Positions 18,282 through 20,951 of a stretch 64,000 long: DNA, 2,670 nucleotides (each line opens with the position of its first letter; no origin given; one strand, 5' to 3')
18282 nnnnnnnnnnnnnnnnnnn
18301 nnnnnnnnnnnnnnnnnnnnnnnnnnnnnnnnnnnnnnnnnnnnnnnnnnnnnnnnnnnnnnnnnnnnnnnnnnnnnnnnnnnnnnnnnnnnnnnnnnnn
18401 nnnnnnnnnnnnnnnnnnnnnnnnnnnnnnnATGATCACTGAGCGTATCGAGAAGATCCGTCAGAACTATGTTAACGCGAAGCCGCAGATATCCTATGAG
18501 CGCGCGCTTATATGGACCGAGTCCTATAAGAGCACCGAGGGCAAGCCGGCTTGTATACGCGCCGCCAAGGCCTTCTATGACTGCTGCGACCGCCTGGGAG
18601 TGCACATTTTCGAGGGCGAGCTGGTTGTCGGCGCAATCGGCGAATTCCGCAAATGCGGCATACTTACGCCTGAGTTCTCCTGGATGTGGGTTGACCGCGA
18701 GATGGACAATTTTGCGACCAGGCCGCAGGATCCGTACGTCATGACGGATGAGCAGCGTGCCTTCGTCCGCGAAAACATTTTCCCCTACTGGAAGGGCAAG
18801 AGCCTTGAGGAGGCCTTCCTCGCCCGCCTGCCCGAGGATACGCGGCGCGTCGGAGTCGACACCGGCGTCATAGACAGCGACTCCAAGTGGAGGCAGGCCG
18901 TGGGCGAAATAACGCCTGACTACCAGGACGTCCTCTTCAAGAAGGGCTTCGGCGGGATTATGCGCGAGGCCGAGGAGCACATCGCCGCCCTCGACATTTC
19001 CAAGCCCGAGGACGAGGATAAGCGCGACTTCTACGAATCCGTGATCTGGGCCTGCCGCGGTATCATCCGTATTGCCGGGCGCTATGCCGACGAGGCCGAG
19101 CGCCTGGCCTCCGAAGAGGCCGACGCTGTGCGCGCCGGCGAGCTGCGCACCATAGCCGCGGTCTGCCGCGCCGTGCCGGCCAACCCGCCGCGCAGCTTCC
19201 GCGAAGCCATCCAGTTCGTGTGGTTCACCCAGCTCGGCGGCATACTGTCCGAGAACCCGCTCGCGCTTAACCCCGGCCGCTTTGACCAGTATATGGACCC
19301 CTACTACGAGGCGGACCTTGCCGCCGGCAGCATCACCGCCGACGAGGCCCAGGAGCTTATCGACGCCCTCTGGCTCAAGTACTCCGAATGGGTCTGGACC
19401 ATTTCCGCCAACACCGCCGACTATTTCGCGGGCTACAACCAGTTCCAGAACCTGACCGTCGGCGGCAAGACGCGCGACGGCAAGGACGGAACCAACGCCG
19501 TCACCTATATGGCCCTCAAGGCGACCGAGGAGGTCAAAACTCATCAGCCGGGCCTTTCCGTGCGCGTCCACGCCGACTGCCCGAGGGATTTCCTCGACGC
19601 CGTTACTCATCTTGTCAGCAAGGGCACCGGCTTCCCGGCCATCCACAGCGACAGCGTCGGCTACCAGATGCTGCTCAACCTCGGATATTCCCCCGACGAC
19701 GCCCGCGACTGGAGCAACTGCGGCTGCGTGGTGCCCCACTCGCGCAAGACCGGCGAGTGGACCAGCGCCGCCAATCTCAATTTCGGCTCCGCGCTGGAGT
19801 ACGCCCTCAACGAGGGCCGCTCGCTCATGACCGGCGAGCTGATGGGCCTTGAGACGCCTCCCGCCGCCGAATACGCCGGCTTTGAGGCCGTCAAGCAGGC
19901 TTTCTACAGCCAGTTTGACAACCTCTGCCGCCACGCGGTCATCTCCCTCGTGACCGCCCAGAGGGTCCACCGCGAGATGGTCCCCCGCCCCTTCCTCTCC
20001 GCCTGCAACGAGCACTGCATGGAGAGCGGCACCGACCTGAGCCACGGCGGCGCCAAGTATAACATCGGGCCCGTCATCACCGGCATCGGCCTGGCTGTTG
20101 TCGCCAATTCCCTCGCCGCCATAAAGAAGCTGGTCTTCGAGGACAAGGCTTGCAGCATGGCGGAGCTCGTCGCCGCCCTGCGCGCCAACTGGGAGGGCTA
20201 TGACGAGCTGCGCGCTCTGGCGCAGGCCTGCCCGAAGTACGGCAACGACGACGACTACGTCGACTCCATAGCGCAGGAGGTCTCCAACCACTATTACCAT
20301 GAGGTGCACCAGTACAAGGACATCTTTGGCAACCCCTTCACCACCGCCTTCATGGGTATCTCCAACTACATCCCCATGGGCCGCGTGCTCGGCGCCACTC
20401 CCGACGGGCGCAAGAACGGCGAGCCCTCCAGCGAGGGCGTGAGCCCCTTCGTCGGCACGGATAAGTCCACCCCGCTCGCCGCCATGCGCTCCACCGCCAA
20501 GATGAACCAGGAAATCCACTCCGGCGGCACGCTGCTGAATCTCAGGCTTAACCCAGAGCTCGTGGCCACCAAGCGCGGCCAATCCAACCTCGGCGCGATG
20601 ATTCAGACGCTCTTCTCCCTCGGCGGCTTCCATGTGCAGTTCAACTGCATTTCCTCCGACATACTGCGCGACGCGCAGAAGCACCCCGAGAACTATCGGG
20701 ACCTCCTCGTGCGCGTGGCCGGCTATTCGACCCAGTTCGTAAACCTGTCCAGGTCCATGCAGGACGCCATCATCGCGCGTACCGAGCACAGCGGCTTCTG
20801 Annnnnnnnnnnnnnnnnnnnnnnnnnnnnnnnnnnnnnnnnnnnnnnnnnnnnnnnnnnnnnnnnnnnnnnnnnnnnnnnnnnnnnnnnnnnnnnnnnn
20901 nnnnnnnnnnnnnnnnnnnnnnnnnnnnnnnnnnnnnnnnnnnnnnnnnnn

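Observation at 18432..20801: PFL2-type glycyl radical enzyme with a non-canonical Cys loop (NCGCVVP, Val in place of the catalytic Glu)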

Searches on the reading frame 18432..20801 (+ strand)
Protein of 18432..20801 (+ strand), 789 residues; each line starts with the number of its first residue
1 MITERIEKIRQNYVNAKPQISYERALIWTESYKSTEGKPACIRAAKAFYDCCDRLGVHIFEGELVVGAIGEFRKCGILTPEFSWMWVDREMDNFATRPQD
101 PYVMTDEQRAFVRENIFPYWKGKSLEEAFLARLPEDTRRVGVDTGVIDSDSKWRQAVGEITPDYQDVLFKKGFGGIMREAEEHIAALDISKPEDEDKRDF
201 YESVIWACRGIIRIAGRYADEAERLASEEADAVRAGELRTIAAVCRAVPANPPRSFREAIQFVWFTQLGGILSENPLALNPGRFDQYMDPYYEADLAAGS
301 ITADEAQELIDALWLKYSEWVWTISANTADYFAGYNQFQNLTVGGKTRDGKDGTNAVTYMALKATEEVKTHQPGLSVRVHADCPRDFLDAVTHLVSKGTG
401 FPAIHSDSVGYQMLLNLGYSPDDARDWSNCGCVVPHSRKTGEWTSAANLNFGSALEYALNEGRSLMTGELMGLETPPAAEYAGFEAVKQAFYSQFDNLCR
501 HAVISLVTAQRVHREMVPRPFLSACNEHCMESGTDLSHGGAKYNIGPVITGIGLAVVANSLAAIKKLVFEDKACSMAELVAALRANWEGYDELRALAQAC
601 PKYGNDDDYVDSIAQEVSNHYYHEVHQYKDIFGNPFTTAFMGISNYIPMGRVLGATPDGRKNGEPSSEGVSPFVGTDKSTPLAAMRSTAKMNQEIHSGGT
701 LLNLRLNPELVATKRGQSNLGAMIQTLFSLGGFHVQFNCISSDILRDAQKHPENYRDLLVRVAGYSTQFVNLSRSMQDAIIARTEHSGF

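Call 4: search_protein_families(library=pfam, proteins=[window:18432-20801:+])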
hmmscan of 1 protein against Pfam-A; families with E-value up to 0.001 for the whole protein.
window:18432-20801:+ (789 aa): 2 families
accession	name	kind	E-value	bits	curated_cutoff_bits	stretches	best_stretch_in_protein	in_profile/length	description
PF02901.20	PFL-like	-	2.4e-220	734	24.3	1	3-650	2-647/647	Pyruvate formate lyase-like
PF01228.26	Gly_radical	-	1.7e-32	112.6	22.2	1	667-770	2-106/106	Glycine radical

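Call 5: search_protein_families(library=ncbifam, proteins=[window:18432-20801:+])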
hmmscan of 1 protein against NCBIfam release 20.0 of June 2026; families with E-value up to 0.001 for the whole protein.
window:18432-20801:+ (789 aa): 12 families
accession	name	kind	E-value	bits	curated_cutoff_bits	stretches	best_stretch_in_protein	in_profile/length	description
TIGR04394.1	choline_CutC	equivalog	5.3e-212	706.5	1050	1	2-785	1-785/789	choline trimethylamine-lyase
TIGR01774.1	PFL2-3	subfamily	4.4e-199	663.5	678.2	1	1-786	1-784/786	formate C-acetyltransferase/glycerol dehydratase family glycyl radical enzyme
NF048011.1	SfplDhtHpsGDes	equivalog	3.6e-189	630.9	1000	1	4-787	24-820/821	(2S)-3-sulfopropanediol dehydratase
NF043068.1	glycl_HYPD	equivalog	2.5e-171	571.5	1100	1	3-787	1-783/784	trans-4-hydroxy-L-proline dehydratase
NF007437.0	PRK09983.1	equivalog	1.2e-154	516.3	1109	1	2-786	1-763/765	formate C-acetyltransferase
NF048009.1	SfplDhtHpfGKleb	equivalog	2.7e-153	512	1000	1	5-785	27-821/824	(2S)-3-sulfopropanediol dehydratase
NF033718.1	indole_decarb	equivalog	8e-126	421.3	1100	3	103-590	156-646/868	indoleacetate decarboxylase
NF033715.1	glycyl_HPDL_Lrg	equivalog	7.3e-97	325.2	1150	1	119-786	183-899/901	4-hydroxyphenylacetate decarboxylase large subunit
TIGR01255.1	pyr_form_ly_1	equivalog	3.2e-45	154.8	994.2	1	219-786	198-741/744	formate C-acetyltransferase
NF038360.1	rad_fix_GrcA3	exception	3.6e-18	65.4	158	1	718-787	7-76/78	autonomous glycyl radical cofactor GrcA3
NF008341.1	PRK11127.1-1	equivalog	2.8e-13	49.7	145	1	731-787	22-78/80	autonomous glycyl radical cofactor GrcA2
TIGR04365.1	spare_glycyl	equivalog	2e-09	37.8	170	1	731-784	68-121/126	autonomous glycyl radical cofactor GrcA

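Call 6: search_solved_structures(query=window:18432-20801:+, show_alignments=0)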
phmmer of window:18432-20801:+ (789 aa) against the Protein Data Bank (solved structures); distinct sequences matched with E-value up to 0.001: 37.
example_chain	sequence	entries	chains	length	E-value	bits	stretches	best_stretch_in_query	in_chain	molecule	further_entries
9f3w_A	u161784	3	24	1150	4.3e-208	696.6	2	2-785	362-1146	Choline trimethylamine-lyase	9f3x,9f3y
5a0z_A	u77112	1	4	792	8.8e-184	616.2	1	2-785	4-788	CHOLINE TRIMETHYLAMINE LYASE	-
5a0u_A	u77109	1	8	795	8.9e-184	616.2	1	2-785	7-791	CHOLINE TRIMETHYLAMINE LYASE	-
5kdp_A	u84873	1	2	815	2.2e-180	605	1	4-789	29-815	Choline trimethylamine-lyase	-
9ht9_A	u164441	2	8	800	3.8e-180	604.2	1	4-789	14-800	Choline trimethylamine-lyase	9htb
9r0v_A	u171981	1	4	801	3.8e-180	604.2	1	4-789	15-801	Choline trimethylamine-lyase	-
5fav_A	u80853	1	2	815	4.1e-180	604.1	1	4-789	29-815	Choline trimethylamine-lyase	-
6vue_A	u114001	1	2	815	4.1e-180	604.1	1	4-789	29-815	Choline trimethylamine-lyase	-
5fay_A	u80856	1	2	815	4.2e-180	604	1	4-789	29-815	Choline trimethylamine-lyase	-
5fau_A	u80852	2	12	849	4.7e-180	603.9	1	4-789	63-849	Choline trimethylamine-lyase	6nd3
5faw_A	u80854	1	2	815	2e-179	601.8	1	4-789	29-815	Choline trimethylamine-lyase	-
8id1_A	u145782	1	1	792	2.6e-171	574.9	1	4-787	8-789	Formate C-acetyltransferase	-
1r8w_A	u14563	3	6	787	1.3e-164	552.8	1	3-786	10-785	glycerol dehydratase | B12-independent glycerol dehydratase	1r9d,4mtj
8iof_A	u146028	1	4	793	3.2e-163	548.2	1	4-786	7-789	Benzylsuccinate synthase alpha subunit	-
9rco_A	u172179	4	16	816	1.6e-156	526.1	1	3-786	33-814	Glycyl radical protein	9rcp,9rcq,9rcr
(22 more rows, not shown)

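Call 10: find_homologous_proteins(query=window:18432-20801:+, max_evalue=1e-50)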
Query window:18432-20801:+ (789 aa): 2496 proteins with E <= 1e-50 among 8000 candidates; the best 120 are listed.
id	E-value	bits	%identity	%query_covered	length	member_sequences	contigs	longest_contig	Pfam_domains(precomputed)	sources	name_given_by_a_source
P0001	0.0e+0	1844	100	100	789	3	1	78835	PF02901.21,PF01228.27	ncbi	-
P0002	0.0e+0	1605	86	100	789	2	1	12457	PF02901.21,PF01228.27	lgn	-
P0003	0.0e+0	1595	85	100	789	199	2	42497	PF02901.21,PF01228.27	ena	-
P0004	0.0e+0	1590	84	100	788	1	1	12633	PF02901.21,PF01228.27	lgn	-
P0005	0.0e+0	1582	85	100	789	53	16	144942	PF02901.21,PF01228.27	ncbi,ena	-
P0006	0.0e+0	1578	85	100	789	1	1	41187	PF02901.21,PF01228.27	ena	-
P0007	0.0e+0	1575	84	100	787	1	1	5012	PF02901.21,PF01228.27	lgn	-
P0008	0.0e+0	1572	83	100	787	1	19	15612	PF02901.21,PF01228.27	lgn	-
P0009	0.0e+0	1571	83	100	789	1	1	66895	PF02901.21,PF01228.27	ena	-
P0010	0.0e+0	1571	84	100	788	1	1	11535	PF02901.21,PF01228.27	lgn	-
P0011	0.0e+0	1570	83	100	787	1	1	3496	PF02901.21,PF01228.27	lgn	-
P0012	0.0e+0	1570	83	100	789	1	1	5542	PF02901.21,PF01228.27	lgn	-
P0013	0.0e+0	1570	83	100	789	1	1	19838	PF02901.21,PF01228.27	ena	-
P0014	0.0e+0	1568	83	100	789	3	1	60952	PF02901.21,PF01228.27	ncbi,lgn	-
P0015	0.0e+0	1568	83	100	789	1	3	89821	PF02901.21,PF01228.27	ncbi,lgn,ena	-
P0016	0.0e+0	1568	83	100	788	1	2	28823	PF02901.21,PF01228.27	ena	-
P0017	0.0e+0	1568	83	100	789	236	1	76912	PF02901.21,PF01228.27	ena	-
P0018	0.0e+0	1567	83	100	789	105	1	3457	PF02901.21,PF01228.27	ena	-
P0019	0.0e+0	1567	83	100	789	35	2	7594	PF02901.21,PF01228.27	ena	-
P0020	0.0e+0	1566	83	100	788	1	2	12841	PF02901.21,PF01228.27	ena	-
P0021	0.0e+0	1566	83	100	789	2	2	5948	PF02901.21,PF01228.27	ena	-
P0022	0.0e+0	1566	83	100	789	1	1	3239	PF02901.21,PF01228.27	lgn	-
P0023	0.0e+0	1566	83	100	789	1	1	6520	PF02901.21,PF01228.27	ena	-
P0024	0.0e+0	1565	83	100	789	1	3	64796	PF02901.21,PF01228.27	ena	-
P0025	0.0e+0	1565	83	100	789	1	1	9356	PF02901.21,PF01228.27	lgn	-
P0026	0.0e+0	1564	83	100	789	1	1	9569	PF02901.21,PF01228.27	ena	-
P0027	0.0e+0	1563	83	100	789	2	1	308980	PF02901.21,PF01228.27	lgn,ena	-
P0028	0.0e+0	1561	83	100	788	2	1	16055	PF02901.21,PF01228.27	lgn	-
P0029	0.0e+0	1561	83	100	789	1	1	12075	PF02901.21,PF01228.27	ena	-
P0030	0.0e+0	1561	83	100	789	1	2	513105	PF02901.21,PF01228.27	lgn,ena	-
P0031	0.0e+0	1558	82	100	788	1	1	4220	PF02901.21,PF01228.27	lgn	-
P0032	0.0e+0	1556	94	89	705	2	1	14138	PF02901.21,PF01228.27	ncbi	-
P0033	0.0e+0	1556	83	100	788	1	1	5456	PF02901.21,PF01228.27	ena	-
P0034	0.0e+0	1555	83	100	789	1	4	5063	PF02901.21,PF01228.27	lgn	-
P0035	0.0e+0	1555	83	100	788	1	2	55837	PF02901.21,PF01228.27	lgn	-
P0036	0.0e+0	1554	83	100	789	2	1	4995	PF02901.21,PF01228.27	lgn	-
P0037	0.0e+0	1554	82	100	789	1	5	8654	PF02901.21,PF01228.27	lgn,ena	-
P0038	0.0e+0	1554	82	100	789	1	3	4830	PF02901.21,PF01228.27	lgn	-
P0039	0.0e+0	1553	82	100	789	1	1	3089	PF02901.21,PF01228.27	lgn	-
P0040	0.0e+0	1553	82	100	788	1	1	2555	PF02901.21,PF01228.27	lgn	-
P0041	0.0e+0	1553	82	100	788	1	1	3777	PF02901.21,PF01228.27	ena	-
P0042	0.0e+0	1552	82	100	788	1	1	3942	PF02901.21,PF01228.27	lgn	-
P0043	0.0e+0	1552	82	100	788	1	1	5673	PF02901.21,PF01228.27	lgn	-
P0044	0.0e+0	1552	82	100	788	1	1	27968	PF02901.21,PF01228.27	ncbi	-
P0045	0.0e+0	1551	82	100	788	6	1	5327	PF02901.21,PF01228.27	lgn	-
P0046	0.0e+0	1551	82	100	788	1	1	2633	PF02901.21,PF01228.27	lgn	-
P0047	0.0e+0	1551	82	100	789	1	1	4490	PF02901.21,PF01228.27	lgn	-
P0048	0.0e+0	1551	82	100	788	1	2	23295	PF02901.21,PF01228.27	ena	-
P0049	0.0e+0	1551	82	100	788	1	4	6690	PF02901.21,PF01228.27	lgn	-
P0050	0.0e+0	1551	83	100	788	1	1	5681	PF02901.21,PF01228.27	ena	-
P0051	0.0e+0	1550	82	100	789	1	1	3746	PF02901.21,PF01228.27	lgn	-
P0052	0.0e+0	1550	82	100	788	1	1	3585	PF02901.21,PF01228.27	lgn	-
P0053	0.0e+0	1550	82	100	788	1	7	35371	PF02901.21,PF01228.27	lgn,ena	-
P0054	0.0e+0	1550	82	100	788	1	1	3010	PF02901.21,PF01228.27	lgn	-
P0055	0.0e+0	1550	82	100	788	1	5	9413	PF02901.21,PF01228.27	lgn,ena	-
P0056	0.0e+0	1550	82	100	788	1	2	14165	PF02901.21,PF01228.27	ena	-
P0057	0.0e+0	1550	82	100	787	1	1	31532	PF02901.21,PF01228.27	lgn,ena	-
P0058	0.0e+0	1550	82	100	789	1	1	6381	PF02901.21,PF01228.27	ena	-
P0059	0.0e+0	1550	82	100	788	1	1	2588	PF02901.21,PF01228.27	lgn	-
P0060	0.0e+0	1550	82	100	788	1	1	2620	PF02901.21,PF01228.27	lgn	-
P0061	0.0e+0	1550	82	100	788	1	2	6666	PF02901.21,PF01228.27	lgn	-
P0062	0.0e+0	1550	82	100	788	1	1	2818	PF02901.21,PF01228.27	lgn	-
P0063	0.0e+0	1549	82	100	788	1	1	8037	PF02901.21,PF01228.27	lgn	-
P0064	0.0e+0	1549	83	100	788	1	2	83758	PF02901.21,PF01228.27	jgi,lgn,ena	-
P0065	0.0e+0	1549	82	100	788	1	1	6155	PF02901.21,PF01228.27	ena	-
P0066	0.0e+0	1549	82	100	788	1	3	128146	PF02901.21,PF01228.27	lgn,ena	-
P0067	0.0e+0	1549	82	100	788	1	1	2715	PF02901.21,PF01228.27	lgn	-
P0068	0.0e+0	1549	82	100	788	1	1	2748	PF02901.21,PF01228.27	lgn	-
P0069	0.0e+0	1549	82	100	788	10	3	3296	PF02901.21,PF01228.27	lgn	-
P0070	0.0e+0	1549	82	100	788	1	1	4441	PF02901.21,PF01228.27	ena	-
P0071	0.0e+0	1548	82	100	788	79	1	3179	PF02901.21,PF01228.27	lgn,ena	-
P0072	0.0e+0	1548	82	100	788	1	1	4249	PF02901.21,PF01228.27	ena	-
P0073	0.0e+0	1548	82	100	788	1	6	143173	PF02901.21,PF01228.27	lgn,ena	-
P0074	0.0e+0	1548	82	100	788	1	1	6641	PF02901.21,PF01228.27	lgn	-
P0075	0.0e+0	1548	82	100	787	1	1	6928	PF02901.21,PF01228.27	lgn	-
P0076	0.0e+0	1548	81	100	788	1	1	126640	PF02901.21,PF01228.27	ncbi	-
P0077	0.0e+0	1548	82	100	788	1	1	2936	PF02901.21,PF01228.27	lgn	-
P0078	0.0e+0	1548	82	100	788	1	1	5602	PF02901.21,PF01228.27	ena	-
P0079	0.0e+0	1548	82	100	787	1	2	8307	PF02901.21,PF01228.27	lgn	-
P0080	0.0e+0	1548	82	100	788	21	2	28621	PF02901.21,PF01228.27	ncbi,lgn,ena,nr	ncbi:MAG: formate C-acetyltransferase/glycerol dehydratase family glycyl radical enzyme [Ruminiclost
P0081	0.0e+0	1547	82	100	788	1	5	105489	PF02901.21,PF01228.27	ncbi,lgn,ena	-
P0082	0.0e+0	1547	82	100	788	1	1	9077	PF02901.21,PF01228.27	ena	-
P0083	0.0e+0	1547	82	100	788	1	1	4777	PF02901.21,PF01228.27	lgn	-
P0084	0.0e+0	1547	82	100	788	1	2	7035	PF02901.21,PF01228.27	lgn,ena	-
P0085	0.0e+0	1547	82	100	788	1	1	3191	PF02901.21,PF01228.27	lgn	-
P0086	0.0e+0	1547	82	100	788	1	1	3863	PF02901.21,PF01228.27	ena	-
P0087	0.0e+0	1547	82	100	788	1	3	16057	PF02901.21,PF01228.27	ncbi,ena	-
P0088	0.0e+0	1547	82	100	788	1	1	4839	PF02901.21,PF01228.27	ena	-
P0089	0.0e+0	1547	82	100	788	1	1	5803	PF02901.21,PF01228.27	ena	-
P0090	0.0e+0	1547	82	100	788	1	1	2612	PF02901.21,PF01228.27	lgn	-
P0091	0.0e+0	1547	82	100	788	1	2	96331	PF02901.21,PF01228.27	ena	-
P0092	0.0e+0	1547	82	100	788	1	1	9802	PF02901.21,PF01228.27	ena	-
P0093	0.0e+0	1547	82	100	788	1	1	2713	PF02901.21,PF01228.27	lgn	-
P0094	0.0e+0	1546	82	100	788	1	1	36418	PF02901.21,PF01228.27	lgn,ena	-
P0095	0.0e+0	1546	82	100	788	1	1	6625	PF02901.21,PF01228.27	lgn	-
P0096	0.0e+0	1546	82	100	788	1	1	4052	PF02901.21,PF01228.27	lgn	-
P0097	0.0e+0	1546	82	100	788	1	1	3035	PF02901.21,PF01228.27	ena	-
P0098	0.0e+0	1546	82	100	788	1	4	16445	PF02901.21,PF01228.27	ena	-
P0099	0.0e+0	1546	82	100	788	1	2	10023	PF02901.21,PF01228.27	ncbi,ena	-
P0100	0.0e+0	1546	82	100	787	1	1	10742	PF02901.21,PF01228.27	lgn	-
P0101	0.0e+0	1546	82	100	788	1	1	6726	PF02901.21,PF01228.27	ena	-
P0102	0.0e+0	1546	82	100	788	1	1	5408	PF02901.21,PF01228.27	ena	-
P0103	0.0e+0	1545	82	100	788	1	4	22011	PF02901.21,PF01228.27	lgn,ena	-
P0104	0.0e+0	1545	82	100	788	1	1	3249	PF02901.21,PF01228.27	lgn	-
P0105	0.0e+0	1545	82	100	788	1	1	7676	PF02901.21,PF01228.27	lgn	-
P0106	0.0e+0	1545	81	100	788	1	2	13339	PF02901.21,PF01228.27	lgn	-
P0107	0.0e+0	1545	82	100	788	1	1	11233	PF02901.21,PF01228.27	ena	-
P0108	0.0e+0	1545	82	100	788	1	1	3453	PF02901.21,PF01228.27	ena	-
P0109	0.0e+0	1545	82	100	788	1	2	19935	PF02901.21,PF01228.27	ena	-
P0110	0.0e+0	1545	82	100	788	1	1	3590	PF02901.21,PF01228.27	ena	-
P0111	0.0e+0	1545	82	100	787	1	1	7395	PF02901.21,PF01228.27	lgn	-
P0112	0.0e+0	1545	82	100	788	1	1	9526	PF02901.21,PF01228.27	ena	-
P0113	0.0e+0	1545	82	100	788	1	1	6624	PF02901.21,PF01228.27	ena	-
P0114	0.0e+0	1545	82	100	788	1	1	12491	PF02901.21,PF01228.27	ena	-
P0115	0.0e+0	1545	82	100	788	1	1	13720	PF02901.21,PF01228.27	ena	-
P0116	0.0e+0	1545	82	100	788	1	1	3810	PF02901.21,PF01228.27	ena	-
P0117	0.0e+0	1545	82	100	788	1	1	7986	PF02901.21,PF01228.27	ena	-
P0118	0.0e+0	1544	82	100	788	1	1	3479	PF02901.21,PF01228.27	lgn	-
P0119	0.0e+0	1544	82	100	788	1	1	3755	PF02901.21,PF01228.27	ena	-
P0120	0.0e+0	1544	82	100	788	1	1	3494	PF02901.21,PF01228.27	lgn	-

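Call 20: find_encoding_contigs(protein=P0030, flank=10000, max_places=3)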
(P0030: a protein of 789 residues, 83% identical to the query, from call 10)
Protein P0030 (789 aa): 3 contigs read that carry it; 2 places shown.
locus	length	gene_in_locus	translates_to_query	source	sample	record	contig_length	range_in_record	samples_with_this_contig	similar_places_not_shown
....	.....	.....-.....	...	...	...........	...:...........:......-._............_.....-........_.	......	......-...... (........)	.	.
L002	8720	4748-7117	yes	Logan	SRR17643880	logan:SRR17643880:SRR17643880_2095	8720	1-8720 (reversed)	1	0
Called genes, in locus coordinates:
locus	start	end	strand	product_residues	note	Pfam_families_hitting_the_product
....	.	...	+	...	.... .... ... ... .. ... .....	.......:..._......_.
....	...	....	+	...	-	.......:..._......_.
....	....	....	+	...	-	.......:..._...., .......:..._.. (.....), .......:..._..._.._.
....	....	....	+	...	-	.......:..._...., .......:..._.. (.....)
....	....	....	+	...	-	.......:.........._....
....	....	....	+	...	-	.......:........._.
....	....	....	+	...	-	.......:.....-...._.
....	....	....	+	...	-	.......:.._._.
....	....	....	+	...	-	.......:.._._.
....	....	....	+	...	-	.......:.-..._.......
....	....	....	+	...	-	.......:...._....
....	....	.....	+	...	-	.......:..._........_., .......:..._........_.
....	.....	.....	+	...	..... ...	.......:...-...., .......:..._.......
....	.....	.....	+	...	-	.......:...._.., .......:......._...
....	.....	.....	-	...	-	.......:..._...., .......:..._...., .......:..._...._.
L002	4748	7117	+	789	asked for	PF02901:PFL-like, PF01228:Gly_radical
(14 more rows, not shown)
